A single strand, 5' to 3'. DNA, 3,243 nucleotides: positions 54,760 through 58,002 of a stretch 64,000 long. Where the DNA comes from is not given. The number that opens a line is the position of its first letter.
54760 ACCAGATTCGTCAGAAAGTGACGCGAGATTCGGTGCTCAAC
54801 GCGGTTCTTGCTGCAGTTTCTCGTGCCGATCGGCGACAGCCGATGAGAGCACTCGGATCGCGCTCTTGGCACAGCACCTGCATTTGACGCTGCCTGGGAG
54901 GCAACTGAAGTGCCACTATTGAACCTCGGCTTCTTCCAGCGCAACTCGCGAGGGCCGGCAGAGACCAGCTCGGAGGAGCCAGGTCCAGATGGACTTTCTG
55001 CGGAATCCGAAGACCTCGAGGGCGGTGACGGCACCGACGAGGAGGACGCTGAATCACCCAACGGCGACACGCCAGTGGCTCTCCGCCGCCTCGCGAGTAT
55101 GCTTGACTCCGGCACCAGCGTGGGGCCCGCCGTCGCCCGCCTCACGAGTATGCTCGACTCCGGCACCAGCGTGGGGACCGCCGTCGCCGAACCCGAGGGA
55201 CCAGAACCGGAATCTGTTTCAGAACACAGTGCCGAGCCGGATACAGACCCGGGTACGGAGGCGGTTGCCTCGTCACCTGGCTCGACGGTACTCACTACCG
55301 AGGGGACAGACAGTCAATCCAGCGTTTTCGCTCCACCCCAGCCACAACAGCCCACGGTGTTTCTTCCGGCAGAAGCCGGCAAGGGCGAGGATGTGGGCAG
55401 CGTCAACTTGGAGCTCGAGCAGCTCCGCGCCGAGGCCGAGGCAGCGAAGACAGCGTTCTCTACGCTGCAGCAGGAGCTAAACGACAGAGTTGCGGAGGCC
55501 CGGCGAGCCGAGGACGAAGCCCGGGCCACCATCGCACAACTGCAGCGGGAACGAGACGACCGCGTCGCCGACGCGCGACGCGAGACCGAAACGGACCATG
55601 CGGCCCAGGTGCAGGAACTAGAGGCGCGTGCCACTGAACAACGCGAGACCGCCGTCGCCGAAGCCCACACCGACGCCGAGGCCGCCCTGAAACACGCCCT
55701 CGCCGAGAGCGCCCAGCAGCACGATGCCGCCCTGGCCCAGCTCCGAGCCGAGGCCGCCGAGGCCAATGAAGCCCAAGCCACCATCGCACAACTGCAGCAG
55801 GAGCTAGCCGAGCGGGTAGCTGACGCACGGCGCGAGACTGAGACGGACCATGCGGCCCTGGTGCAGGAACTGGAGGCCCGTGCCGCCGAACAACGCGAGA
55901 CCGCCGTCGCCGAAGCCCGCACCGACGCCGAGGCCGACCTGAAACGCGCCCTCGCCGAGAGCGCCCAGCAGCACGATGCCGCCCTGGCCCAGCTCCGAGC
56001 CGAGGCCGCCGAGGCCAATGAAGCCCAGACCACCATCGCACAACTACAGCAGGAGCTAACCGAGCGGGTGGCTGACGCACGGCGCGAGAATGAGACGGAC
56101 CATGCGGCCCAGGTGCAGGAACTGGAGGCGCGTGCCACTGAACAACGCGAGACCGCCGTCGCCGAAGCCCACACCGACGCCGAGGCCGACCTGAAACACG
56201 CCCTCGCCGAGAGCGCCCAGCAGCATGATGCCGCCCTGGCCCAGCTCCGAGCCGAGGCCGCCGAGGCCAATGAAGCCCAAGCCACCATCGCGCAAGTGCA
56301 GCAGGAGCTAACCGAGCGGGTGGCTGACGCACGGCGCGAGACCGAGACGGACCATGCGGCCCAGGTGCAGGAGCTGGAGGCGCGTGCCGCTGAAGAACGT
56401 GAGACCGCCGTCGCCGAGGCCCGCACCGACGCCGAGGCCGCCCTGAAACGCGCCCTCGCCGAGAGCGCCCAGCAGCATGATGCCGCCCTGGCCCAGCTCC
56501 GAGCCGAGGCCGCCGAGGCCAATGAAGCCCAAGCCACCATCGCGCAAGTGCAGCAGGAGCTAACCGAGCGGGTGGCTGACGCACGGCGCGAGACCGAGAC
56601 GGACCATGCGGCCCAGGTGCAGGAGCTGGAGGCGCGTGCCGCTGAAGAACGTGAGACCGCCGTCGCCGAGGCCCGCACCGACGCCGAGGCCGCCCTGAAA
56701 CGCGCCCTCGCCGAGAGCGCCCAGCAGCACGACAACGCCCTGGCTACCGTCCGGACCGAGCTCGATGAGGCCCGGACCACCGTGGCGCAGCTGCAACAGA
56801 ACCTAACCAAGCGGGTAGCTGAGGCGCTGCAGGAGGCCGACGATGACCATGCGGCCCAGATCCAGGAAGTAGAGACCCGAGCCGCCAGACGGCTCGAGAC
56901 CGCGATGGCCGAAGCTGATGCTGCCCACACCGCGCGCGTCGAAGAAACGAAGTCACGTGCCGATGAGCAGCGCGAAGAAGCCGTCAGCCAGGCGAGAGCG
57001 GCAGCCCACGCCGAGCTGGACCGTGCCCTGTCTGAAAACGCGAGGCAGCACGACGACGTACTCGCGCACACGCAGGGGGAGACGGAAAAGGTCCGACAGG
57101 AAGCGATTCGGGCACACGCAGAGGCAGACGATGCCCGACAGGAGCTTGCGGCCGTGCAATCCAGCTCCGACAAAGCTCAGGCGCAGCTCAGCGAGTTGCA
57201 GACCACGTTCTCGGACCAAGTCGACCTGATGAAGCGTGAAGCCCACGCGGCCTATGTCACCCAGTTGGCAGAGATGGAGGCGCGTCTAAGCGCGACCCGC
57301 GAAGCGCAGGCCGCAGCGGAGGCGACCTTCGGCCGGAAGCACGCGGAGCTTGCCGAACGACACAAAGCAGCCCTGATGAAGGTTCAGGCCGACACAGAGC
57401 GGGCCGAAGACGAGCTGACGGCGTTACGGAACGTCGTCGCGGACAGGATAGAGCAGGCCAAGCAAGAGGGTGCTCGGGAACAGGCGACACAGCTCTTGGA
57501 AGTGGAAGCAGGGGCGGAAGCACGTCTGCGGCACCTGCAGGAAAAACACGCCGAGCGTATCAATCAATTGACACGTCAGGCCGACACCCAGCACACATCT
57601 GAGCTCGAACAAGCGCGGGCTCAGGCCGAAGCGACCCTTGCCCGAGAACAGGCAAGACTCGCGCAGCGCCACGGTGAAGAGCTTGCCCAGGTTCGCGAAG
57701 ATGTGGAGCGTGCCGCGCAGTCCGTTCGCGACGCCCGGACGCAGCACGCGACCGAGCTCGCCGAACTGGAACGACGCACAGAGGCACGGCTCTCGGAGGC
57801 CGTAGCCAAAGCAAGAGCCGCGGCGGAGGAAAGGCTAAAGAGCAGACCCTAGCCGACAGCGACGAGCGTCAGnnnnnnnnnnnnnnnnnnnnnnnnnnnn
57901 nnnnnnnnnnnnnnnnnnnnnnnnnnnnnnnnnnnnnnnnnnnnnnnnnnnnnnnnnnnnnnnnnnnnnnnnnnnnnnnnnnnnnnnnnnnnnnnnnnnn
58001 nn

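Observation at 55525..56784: Five near-identical 252-bp in-frame tandem repeats, two of them identical over about 195 nt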

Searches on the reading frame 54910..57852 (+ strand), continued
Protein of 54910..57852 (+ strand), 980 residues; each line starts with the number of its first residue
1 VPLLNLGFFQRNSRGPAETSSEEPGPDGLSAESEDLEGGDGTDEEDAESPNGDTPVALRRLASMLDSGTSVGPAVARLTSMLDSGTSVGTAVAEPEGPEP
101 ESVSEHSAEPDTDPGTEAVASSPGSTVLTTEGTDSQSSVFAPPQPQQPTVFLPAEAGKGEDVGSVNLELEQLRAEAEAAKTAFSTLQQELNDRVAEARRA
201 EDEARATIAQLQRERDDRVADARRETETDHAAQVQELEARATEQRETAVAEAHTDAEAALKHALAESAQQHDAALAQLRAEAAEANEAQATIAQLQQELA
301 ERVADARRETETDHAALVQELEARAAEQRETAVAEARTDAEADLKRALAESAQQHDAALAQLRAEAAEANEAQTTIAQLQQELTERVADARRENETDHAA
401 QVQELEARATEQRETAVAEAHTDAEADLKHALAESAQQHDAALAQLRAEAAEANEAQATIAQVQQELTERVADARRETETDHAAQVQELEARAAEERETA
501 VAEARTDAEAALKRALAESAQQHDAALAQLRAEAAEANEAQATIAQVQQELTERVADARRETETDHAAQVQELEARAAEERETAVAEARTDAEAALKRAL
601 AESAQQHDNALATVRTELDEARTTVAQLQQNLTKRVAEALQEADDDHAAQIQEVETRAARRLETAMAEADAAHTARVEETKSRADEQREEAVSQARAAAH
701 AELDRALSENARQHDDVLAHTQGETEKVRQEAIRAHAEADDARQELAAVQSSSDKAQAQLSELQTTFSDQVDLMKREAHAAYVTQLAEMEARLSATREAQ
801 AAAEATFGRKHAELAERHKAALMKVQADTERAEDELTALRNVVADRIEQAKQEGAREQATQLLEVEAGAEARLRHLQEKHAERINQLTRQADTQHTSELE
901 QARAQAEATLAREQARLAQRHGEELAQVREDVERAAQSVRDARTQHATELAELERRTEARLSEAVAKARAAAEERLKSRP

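Call 59: find_encoding_contigs(protein=P0028, flank=6000, max_places=3)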
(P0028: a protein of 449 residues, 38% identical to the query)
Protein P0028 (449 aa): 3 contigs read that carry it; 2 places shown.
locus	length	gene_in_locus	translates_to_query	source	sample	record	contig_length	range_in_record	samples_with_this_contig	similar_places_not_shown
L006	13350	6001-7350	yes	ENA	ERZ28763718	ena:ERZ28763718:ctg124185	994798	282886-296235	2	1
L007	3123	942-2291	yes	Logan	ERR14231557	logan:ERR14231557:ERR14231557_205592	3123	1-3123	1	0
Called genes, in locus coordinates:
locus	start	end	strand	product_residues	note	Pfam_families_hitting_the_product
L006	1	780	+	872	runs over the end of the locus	PF02687:FtsX, PF12704:MacB_PCD, PF02687:FtsX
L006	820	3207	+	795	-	PF19313:DUF5916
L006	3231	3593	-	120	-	-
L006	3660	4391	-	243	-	PF13464:RodZ_C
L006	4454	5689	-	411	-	PF02518:HATPase_c (weak)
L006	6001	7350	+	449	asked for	-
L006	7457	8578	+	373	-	PF07143:AttH, PF17186:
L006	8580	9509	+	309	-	PF05425:CopD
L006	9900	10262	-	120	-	PF12838:Fer4_7 (faint), PF14697:Fer4_21 (faint), PF00037:Fer4 (faint)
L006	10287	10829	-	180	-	PF25919:BSH_CusB (faint), PF00364:Biotin_lipoyl, PF25973:BSH_CzcB (faint), PF26077:BSH_Fcp1 (faint), PF25984:BSH_YknX (faint)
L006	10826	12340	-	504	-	PF00289:Biotin_carb_N, PF02222:ATP-grasp (weak), PF02786:CPSase_L_D2, PF07478:Dala_Dala_lig_C, PF02785:Biotin_carb_C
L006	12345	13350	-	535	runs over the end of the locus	PF03255:ACCA (weak), PF01039:Carboxyl_trans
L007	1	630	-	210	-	?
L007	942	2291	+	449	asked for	-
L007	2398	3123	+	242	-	?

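Call 60: find_encoding_contigs(protein=P0016, flank=6000, max_places=3)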
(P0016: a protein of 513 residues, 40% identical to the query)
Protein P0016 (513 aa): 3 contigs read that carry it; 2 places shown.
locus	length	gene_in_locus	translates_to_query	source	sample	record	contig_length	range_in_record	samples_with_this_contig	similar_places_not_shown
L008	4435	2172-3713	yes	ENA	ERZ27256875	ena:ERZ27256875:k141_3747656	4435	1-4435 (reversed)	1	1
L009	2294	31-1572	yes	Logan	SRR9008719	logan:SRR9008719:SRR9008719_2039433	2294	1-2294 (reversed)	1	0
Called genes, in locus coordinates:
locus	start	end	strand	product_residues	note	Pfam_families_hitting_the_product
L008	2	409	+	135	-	?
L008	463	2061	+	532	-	PF01425:Amidase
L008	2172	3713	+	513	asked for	-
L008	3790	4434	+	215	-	?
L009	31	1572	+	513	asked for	-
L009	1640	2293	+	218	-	?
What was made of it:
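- One distant orthologue (P0016, L008) lacks that context (call 60).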

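Call 64: find_encoding_contigs(protein=P0011, flank=8000, max_places=4)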
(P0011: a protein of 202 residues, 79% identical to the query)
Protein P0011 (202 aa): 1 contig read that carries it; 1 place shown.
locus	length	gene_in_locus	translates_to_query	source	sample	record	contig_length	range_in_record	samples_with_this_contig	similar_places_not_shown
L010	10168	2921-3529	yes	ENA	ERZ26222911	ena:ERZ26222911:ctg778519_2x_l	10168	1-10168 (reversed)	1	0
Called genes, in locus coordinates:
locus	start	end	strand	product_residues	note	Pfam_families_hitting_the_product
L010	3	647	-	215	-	?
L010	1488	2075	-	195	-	-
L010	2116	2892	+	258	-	-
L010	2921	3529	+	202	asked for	-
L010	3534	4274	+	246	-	-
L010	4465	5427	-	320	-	PF01663:Phosphodiest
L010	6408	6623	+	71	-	-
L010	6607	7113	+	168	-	PF00175:NAD_binding_1, PF10418:DHODB_Fe-S_bind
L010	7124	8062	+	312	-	PF01180:DHO_dh, PF01207:Dus (faint), PF03060:NMO (weak)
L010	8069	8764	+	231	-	PF00215:OMPdecase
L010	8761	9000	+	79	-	PF05768:Glrx-like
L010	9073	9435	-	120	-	PF00691:OmpA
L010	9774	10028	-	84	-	PF21344:Zn_ribbon_LysW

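Call 65: find_encoding_contigs(protein=P0014, flank=8000, max_places=4)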
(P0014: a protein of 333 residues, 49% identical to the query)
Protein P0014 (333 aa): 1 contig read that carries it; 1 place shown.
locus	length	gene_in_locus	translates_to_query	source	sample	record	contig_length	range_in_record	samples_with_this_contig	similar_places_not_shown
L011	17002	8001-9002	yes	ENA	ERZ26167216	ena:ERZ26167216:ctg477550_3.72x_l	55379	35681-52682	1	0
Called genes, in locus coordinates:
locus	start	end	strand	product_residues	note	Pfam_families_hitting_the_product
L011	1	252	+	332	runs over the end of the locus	-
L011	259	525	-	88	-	-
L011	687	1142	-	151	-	PF13442:Cytochrome_CBB3, PF00034:Cytochrom_C (weak)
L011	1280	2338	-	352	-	PF24814:WD40_Prp19 (faint), PF21783:YNCE, PF22494:choice_anch_I (faint), PF23414:Beta-prop_EML_2 (faint), PF25168:Beta-prop_WDR36-Utp21_2nd (faint), PF25174:Beta-prop_THOC3, PF02239:Cytochrom_D1, PF25174:Beta-prop_THOC3 (weak), +1 more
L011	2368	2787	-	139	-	-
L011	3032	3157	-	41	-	-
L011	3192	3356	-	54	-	-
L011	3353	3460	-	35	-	-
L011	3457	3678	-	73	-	PF01527:HTH_Tnp_1 (weak)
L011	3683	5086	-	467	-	PF01548:DEDD_Tnp_IS110, PF02371:Transposase_20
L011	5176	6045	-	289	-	PF13464:RodZ_C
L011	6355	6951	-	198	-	-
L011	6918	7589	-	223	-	PF02195:ParB_N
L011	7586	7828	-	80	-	-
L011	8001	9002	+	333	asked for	-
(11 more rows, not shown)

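Call 78: search_protein_families(library=padloc, proteins=[window:54910-57852:+], max_evalue=0.01)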
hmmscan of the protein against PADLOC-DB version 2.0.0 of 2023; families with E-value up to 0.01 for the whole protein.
window:54910-57852:+ (980 aa): 0 families

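Call 79: search_protein_families(library=phrogs, proteins=[window:54910-57852:+], max_evalue=0.01)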
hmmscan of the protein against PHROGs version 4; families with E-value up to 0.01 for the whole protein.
window:54910-57852:+ (980 aa): 0 families

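Call 85: find_encoding_contigs(protein=P0037, flank=8000, max_places=4)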
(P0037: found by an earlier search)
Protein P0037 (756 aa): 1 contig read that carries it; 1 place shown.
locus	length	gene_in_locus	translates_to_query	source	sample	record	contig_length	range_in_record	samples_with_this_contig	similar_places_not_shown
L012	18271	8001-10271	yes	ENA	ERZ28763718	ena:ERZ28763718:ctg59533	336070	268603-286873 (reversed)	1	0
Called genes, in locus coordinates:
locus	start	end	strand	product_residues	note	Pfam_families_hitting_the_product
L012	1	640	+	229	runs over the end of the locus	PF03070:TENA_THI-4, PF14518:Haem_oxygenas_2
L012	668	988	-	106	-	PF01906:YbjQ_1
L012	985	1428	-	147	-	PF13490:zf-HC2 (weak)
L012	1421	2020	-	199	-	PF04542:Sigma70_r2, PF08281:Sigma70_r4_2, PF04545:Sigma70_r4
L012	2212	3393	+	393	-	PF00089:Trypsin, PF13365:Trypsin_2, PF13180:PDZ_2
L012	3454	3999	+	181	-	PF22741:PTP-NADK, PF04273:BLH_phosphatase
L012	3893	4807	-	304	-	-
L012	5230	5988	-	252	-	PF13464:RodZ_C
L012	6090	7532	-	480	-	PF02195:ParB_N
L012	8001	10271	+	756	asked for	-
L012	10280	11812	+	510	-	-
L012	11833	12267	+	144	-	-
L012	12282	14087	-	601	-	PF01663:Phosphodiest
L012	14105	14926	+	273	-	PF00175:NAD_binding_1, PF10418:DHODB_Fe-S_bind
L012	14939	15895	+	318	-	PF01180:DHO_dh, PF01207:Dus (faint), PF03060:NMO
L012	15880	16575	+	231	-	PF00215:OMPdecase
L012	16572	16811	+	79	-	PF05768:Glrx-like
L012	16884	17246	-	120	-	PF00691:OmpA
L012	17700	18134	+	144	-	-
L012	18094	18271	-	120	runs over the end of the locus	-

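Call 100: search_protein_families(library=pfam, proteins=[L004:10405-11028:-, L004:10551-11090:-, L004:11198-11674:-, L004:11638-11871:-], max_evalue=0.01)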
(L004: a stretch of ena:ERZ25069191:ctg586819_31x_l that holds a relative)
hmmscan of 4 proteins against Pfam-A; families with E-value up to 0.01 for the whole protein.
L004:10405-11028:- (207 aa): 1 family
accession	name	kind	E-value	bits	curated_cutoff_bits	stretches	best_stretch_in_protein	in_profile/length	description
PF13683.12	rve_3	-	0.0031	17.6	26.5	1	60-96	2-38/67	Integrase core domain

L004:10551-11090:- (179 aa): 0 families

L004:11198-11674:- (158 aa): 0 families

L004:11638-11871:- (77 aa): 0 families

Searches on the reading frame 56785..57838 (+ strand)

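Call 50: find_related_loci(query=A3, collection=genome_contigs, flank=8000)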
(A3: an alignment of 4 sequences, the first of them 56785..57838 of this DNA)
Query A3 (351 aa) in genome_contigs; peptide patterns used: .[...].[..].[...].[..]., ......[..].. (x = any residue, [..] = any of these).
99 stretches matched a pattern; 1 encode a relative of the query (tblastn E <= 1e-3); 1 distinct loci.
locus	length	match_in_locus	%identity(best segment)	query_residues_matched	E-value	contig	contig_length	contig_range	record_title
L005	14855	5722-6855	48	2-350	5e-51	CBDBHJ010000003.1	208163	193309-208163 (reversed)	MAG: Vicinamibacterales bacterium isolate db78679f-f154-44b7-a74e-8fa7166f3ec5 genome assembly, contig: contig_3, whole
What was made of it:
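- Tried and rejected: A tighter alignment found one Vicinamibacterales MAG (call 50).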

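Call 55: search_protein_families(library=pfam, proteins=[L005:1964-3370:-, L005:132-1193:-, L005:1479-1949:-, L005:8385-9644:-, L005:9506-10426:+, L005:11266-12900:+, L005:12897-14759:-, L005:7409-7888:-, L005:10611-11264:-], max_evalue=0.001)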
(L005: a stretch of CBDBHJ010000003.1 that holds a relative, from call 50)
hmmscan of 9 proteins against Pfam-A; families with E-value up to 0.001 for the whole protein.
L005:1964-3370:- (468 aa): 2 families
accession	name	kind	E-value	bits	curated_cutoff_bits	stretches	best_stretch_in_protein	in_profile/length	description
PF02195.25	ParB_N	-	3.4e-10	40.3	26.3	1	153-232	7-88/95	ParB N-terminal domain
PF02518.31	HATPase_c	-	0.00048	21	26.4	1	396-468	35-109/111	Histidine kinase-, DNA gyrase B-, and HSP90-like ATPase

L005:132-1193:- (353 aa): 0 families

L005:1479-1949:- (156 aa): 0 families

L005:8385-9644:- (419 aa): 5 families
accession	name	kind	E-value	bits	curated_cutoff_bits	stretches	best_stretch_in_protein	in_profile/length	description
PF09699.15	Paired_CXXCH_1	-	1.5e-10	41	20.6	1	293-327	5-39/41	Doubled CXXCH motif (Paired_CXXCH_1)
PF13435.11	Cytochrome_C554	-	2.6e-10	41.5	20.8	0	160-191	47-84/84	Cytochrome c554 and c-prime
PF14537.11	Cytochrom_c3_2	-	8.7e-10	39.4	25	1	293-356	5-65/79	Cytochrome c3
PF14522.11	Cytochrome_C7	-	1e-09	38.5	24.8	0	338-399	4-53/67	Cytochrome c7 and related cytochrome c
PF22113.1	Mtrc-MtrF_II-IV_dom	-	0.00019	21.5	30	0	287-360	74-168/176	Outer membrane cytochrome MtrC/MtrF-like, domains II/IV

L005:9506-10426:+ (306 aa): 0 families

L005:11266-12900:+ (544 aa): 1 family
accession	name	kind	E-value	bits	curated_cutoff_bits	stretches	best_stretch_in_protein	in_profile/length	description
PF09359.15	VTC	-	0.00012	22.2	23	1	63-329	2-226/235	VTC domain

L005:12897-14759:- (620 aa): 3 families
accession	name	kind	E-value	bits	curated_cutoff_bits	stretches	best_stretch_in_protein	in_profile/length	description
PF00999.27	Na_H_Exchanger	-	7.6e-41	140.7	26.2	1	2-329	34-373/375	Sodium/hydrogen exchanger, transmembrane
PF02254.24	TrkA_N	-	4.1e-23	82.4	23.8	1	367-480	2-115/116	TrkA-N domain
PF02080.26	TrkA_C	-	1.2e-06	28.7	27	1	542-611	2-70/71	TrkA-C domain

L005:7409-7888:- (159 aa): 3 families
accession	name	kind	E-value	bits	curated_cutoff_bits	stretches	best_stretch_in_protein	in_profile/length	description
PF00190.28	Cupin_1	-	1.7e-05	24.9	22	1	62-135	32-109/151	Cupin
PF12973.13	Cupin_7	-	2.8e-05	24.3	27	1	56-143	26-104/105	ChrR Cupin-like domain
PF07883.17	Cupin_2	-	0.00074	19.6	27.2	0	68-125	3-55/70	Cupin domain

L005:10611-11264:- (217 aa): 1 family
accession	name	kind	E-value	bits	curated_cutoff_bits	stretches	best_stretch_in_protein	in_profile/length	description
PF01641.26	SelR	-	3.8e-38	130.4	24.9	1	95-207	2-116/116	SelR domain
